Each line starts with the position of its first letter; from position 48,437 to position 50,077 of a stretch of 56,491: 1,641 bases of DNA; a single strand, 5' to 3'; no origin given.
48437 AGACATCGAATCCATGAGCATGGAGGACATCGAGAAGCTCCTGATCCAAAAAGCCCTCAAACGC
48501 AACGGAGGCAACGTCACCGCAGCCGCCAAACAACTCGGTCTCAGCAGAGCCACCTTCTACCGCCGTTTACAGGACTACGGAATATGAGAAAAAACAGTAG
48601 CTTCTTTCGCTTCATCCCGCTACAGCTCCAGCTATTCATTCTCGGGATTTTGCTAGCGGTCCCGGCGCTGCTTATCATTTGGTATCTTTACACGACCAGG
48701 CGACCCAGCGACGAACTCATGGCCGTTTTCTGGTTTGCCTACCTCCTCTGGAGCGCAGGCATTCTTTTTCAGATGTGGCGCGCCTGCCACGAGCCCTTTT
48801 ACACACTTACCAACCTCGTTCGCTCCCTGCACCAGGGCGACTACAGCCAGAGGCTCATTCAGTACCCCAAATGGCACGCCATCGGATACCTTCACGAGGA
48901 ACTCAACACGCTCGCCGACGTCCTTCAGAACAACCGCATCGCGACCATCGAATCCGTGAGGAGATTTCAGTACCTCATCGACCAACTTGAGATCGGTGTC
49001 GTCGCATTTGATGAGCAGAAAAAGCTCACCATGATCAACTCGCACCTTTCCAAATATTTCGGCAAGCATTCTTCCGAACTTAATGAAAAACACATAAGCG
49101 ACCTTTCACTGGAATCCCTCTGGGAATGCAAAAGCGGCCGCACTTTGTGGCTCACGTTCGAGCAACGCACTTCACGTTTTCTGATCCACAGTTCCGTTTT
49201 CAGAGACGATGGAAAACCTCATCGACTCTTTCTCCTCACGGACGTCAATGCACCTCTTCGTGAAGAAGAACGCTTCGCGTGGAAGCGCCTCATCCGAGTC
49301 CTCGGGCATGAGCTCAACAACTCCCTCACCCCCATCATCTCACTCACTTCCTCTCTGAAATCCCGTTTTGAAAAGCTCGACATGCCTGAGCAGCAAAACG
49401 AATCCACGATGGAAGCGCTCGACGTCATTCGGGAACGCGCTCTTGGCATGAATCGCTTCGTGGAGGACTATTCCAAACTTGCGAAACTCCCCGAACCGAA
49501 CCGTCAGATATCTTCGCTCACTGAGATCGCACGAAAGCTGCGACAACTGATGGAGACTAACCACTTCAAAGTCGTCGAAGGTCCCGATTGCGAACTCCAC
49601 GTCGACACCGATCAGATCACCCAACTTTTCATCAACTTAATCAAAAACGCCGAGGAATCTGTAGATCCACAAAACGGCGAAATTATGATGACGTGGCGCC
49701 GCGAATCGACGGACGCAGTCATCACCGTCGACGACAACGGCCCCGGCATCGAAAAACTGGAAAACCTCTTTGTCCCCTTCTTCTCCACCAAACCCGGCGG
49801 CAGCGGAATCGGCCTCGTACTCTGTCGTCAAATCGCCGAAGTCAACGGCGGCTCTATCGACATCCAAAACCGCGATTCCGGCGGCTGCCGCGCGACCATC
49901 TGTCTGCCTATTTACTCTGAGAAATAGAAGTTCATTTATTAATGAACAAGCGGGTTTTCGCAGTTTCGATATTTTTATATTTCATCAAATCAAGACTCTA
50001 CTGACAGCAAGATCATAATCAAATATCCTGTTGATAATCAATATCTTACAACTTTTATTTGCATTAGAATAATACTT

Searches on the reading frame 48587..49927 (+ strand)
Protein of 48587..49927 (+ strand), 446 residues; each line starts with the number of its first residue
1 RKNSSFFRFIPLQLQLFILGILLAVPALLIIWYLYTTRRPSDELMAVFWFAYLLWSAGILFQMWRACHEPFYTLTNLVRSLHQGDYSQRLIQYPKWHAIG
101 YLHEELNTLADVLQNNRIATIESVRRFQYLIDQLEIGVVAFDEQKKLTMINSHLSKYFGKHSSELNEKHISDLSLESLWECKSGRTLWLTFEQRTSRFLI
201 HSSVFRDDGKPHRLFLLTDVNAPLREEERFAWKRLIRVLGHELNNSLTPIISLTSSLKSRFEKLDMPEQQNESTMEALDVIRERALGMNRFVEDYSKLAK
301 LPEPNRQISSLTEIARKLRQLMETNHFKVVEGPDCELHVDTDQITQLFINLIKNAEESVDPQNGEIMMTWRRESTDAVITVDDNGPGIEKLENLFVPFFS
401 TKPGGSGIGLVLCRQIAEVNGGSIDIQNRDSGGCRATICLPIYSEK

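Call 5: search_protein_families(library=pfam, proteins=[window:48587-49927:+], max_evalue=0.1)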
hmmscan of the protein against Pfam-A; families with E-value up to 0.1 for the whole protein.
window:48587-49927:+ (446 aa): 9 families
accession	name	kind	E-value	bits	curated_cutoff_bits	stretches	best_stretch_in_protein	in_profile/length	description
PF02518.31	HATPase_c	-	1.3e-18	67.9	26.4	1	340-442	2-109/111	Histidine kinase-, DNA gyrase B-, and HSP90-like ATPase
PF00512.31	HisKA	-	1.5e-06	28.6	26.9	1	233-301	3-63/66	His Kinase A (phospho-acceptor) domain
PF14501.12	HATPase_c_5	-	0.00038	20.8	22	1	343-430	5-92/102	GHKL domain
PF13188.13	PAS_8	-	0.00058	20.1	21.8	1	125-174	1-48/65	PAS domain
PF13581.12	HATPase_c_2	-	0.043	14.3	27.4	1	350-417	42-109/127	Histidine kinase-like ATPase domain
PF00989.32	PAS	-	0.047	14.1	22.6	0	126-192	2-76/113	PAS fold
PF20924.2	RLIP76_Ral-bd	-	0.068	13.8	24.5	0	168-182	22-37/49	RLIP76, Ral binding domain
PF14261.11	DUF4351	-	0.078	13.5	25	0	143-178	5-39/59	Domain of unknown function (DUF4351)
PF21370.4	PAS_GdpP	-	0.09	13.6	27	0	133-174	11-50/90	Cyclic-di-AMP phosphodiesterase GdpP-like, PAS domain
